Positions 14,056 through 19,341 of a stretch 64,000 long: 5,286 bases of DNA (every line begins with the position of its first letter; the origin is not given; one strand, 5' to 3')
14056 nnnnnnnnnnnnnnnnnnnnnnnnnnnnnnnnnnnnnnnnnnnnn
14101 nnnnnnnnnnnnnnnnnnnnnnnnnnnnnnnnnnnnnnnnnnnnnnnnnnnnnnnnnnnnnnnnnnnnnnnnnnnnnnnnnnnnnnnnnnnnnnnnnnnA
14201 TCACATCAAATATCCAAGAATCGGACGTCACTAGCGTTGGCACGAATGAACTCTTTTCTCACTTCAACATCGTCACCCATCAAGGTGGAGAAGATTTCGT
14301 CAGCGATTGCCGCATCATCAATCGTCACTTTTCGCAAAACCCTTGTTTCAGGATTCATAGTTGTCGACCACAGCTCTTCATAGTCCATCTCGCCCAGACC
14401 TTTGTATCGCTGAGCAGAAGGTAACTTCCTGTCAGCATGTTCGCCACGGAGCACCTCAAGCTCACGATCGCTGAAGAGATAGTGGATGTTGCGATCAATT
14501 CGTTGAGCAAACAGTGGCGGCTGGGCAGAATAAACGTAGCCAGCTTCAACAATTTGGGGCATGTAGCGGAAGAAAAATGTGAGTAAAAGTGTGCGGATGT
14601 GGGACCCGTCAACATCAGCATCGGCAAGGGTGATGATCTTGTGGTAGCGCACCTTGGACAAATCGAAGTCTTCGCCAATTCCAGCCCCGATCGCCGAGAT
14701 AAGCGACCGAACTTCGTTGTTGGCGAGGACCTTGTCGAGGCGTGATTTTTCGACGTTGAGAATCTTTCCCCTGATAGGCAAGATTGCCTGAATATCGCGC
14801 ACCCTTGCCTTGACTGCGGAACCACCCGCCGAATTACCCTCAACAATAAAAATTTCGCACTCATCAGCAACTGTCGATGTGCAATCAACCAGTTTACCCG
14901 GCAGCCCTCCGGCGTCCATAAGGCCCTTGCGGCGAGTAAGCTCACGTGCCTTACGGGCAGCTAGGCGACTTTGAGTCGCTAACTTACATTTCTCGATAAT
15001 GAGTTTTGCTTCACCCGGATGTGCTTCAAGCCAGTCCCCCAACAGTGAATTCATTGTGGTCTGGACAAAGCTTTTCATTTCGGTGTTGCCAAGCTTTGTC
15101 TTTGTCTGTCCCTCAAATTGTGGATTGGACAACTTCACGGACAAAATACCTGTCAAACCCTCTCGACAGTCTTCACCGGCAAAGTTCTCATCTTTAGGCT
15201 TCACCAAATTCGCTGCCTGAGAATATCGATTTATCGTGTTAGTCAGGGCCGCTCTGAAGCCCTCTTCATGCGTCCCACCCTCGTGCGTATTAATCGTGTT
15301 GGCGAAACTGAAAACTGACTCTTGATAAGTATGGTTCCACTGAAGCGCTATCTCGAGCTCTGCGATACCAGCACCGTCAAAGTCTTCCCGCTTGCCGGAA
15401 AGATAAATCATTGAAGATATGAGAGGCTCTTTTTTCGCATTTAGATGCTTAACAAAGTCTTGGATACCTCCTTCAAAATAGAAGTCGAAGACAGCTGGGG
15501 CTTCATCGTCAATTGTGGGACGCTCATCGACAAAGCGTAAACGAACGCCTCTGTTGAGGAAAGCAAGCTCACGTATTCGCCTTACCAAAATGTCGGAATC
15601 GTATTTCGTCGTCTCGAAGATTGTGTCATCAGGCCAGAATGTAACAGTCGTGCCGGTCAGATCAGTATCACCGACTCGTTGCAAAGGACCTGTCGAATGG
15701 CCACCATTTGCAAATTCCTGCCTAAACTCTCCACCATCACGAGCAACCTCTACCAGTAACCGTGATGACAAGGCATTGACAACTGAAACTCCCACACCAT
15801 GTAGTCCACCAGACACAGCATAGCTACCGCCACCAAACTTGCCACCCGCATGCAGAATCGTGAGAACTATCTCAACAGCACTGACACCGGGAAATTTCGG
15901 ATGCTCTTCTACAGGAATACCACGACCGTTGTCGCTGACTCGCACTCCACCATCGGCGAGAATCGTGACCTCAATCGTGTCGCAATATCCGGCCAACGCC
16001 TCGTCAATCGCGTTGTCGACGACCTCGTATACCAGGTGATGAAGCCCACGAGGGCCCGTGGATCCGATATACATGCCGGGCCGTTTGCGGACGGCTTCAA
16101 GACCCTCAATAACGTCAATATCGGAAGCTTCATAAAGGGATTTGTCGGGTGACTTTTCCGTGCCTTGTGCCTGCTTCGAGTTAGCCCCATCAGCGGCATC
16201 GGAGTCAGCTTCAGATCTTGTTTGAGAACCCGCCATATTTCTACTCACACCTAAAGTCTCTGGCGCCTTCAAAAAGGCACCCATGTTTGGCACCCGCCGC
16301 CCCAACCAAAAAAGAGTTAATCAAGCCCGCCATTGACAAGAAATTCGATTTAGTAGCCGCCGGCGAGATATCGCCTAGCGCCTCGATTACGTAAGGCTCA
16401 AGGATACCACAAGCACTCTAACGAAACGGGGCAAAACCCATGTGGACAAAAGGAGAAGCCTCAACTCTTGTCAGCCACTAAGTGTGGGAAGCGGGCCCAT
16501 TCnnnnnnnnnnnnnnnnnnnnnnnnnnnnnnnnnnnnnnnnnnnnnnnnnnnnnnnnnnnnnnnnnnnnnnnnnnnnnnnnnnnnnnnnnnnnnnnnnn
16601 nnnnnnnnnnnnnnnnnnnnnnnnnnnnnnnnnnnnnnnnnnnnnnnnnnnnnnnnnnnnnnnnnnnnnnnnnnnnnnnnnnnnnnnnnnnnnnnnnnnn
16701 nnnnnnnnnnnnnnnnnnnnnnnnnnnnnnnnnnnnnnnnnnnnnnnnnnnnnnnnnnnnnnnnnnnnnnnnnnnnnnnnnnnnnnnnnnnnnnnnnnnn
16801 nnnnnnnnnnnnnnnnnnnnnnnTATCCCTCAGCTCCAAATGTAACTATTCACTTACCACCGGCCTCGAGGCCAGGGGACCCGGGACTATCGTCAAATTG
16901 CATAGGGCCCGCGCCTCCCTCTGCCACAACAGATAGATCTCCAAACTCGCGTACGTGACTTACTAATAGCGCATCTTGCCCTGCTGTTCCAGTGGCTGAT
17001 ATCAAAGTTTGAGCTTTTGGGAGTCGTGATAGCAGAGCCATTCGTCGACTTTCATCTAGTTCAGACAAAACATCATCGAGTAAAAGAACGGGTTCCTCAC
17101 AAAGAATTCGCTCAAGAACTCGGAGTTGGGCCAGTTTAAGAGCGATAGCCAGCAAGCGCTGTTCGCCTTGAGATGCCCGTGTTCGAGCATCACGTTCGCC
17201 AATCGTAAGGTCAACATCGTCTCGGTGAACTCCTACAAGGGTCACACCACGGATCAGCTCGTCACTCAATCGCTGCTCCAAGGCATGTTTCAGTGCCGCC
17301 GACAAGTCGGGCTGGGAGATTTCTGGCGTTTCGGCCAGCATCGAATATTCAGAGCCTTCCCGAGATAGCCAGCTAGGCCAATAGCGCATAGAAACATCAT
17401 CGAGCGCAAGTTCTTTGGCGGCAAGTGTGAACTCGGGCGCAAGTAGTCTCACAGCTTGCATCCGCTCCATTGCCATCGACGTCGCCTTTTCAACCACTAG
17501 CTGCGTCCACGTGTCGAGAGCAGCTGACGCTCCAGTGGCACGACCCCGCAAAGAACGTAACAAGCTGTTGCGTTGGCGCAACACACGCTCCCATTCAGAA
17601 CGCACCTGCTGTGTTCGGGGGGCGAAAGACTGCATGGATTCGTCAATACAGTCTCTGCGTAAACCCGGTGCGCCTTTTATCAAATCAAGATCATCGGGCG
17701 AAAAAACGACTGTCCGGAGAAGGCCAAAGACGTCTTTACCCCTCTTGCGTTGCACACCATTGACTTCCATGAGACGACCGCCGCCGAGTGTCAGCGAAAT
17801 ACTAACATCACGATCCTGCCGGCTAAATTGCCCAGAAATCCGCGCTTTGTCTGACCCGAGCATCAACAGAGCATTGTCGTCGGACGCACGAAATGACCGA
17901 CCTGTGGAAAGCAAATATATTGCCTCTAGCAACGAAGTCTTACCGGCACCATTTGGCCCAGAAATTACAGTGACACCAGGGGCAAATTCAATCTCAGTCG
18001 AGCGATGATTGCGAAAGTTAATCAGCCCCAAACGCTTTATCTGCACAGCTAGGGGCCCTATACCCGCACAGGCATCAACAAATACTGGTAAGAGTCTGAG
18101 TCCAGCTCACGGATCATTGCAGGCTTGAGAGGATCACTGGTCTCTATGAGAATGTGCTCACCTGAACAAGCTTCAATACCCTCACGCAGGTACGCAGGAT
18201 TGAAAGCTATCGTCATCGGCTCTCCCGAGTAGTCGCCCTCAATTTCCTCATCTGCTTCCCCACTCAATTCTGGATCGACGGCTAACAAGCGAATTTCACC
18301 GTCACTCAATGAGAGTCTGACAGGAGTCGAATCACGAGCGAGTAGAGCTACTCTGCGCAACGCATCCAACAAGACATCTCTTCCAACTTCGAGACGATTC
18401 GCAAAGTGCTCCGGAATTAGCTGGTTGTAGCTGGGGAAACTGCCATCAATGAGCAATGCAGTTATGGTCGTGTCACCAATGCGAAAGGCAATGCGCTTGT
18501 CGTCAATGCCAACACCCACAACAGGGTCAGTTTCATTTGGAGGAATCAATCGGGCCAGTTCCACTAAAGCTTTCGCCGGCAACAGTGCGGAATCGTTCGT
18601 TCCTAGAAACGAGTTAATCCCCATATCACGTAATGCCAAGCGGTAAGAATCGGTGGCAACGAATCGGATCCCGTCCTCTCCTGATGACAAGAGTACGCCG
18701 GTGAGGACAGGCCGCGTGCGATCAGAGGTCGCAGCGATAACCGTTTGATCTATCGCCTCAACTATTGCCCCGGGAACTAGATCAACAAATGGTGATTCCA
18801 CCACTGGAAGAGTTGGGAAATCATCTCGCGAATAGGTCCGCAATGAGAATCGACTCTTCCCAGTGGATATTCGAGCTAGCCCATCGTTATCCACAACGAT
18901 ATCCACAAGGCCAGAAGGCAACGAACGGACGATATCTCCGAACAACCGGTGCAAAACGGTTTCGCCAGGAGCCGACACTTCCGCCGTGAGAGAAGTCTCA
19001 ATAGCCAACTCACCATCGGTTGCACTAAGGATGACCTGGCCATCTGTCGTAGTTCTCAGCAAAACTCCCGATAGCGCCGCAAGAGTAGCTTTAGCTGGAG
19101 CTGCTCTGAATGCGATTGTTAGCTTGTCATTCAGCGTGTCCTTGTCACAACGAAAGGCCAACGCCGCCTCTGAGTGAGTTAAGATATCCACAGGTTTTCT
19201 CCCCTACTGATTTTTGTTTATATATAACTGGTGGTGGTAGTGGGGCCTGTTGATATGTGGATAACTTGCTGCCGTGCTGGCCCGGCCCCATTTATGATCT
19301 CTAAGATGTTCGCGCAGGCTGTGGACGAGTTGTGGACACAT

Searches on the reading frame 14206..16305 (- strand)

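Call 9: search_protein_families(library=pfam, proteins=[window:14206-16305:-], max_evalue=0.01)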
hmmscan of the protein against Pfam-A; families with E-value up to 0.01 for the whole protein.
window:14206-16305:- (699 aa): 4 families
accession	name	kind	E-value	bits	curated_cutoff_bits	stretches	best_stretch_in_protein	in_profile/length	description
PF00204.31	DNA_gyraseB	-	3.7e-58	196.2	27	1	280-455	1-172/173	DNA gyrase B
PF00986.26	DNA_gyraseB_C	-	1.2e-26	93.1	29.8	1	630-687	5-62/63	DNA gyrase B subunit, carboxyl terminus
PF02518.31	HATPase_c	-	9.1e-17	61.9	26.4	1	85-227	3-109/111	Histidine kinase-, DNA gyrase B-, and HSP90-like ATPase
PF01751.28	Toprim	-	2e-15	57.2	23.1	1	484-584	1-86/96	Toprim domain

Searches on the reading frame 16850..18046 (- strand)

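Call 9: search_protein_families(library=pfam, proteins=[window:16850-18046:-], max_evalue=0.01)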
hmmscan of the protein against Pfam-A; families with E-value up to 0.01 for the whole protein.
window:16850-18046:- (398 aa): 7 families
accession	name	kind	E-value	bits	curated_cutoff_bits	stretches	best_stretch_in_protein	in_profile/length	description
PF02463.25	SMC_N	-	3.4e-23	82.7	40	1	3-346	2-187/220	RecF/RecN/SMC N terminal domain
PF13476.12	AAA_23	-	3.7e-17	64.1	27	1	5-121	1-87/201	AAA domain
PF13175.12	AAA_15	-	4.6e-13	50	32.1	1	1-74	1-83/374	AAA ATPase domain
PF13304.12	AAA_21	-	1.5e-07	32.2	27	1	25-48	1-24/304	AAA domain, putative AbiEii toxin, Type IV TA system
PF13514.12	AAA_27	-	7.2e-07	29.4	22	1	1-77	1-77/206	AAA domain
PF13555.12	AAA_29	-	2.8e-06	27.4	27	1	4-50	2-49/61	P-loop containing region of AAA domain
PF00005.33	ABC_tran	-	3.5e-05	24.8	25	1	25-48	13-36/137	ABC transporter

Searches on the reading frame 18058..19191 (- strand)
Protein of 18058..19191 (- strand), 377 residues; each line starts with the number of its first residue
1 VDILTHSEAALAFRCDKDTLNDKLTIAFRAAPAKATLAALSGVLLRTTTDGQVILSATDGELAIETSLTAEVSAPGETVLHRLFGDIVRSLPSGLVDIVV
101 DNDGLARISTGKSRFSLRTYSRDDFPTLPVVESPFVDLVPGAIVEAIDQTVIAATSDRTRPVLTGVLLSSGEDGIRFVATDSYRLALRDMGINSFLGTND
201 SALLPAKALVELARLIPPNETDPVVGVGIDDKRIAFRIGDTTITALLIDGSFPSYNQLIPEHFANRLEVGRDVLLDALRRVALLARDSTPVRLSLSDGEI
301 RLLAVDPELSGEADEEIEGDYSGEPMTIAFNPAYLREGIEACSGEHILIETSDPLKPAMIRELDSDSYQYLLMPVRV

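Call 9: search_protein_families(library=pfam, proteins=[window:18058-19191:-], max_evalue=0.01)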
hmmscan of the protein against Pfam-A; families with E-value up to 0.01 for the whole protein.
window:18058-19191:- (377 aa): 3 families
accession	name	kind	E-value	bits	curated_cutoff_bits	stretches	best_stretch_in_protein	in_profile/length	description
PF00712.24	DNA_pol3_beta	-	2.2e-28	99.3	24.4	2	12-129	2-120/120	DNA polymerase III beta subunit, N-terminal domain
PF02767.21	DNA_pol3_beta_2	-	2.5e-27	95.9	27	1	143-253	7-115/116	DNA polymerase III beta subunit, central domain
PF02768.20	DNA_pol3_beta_3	-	2.8e-27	95.4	27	1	257-376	2-121/121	DNA polymerase III beta subunit, C-terminal domain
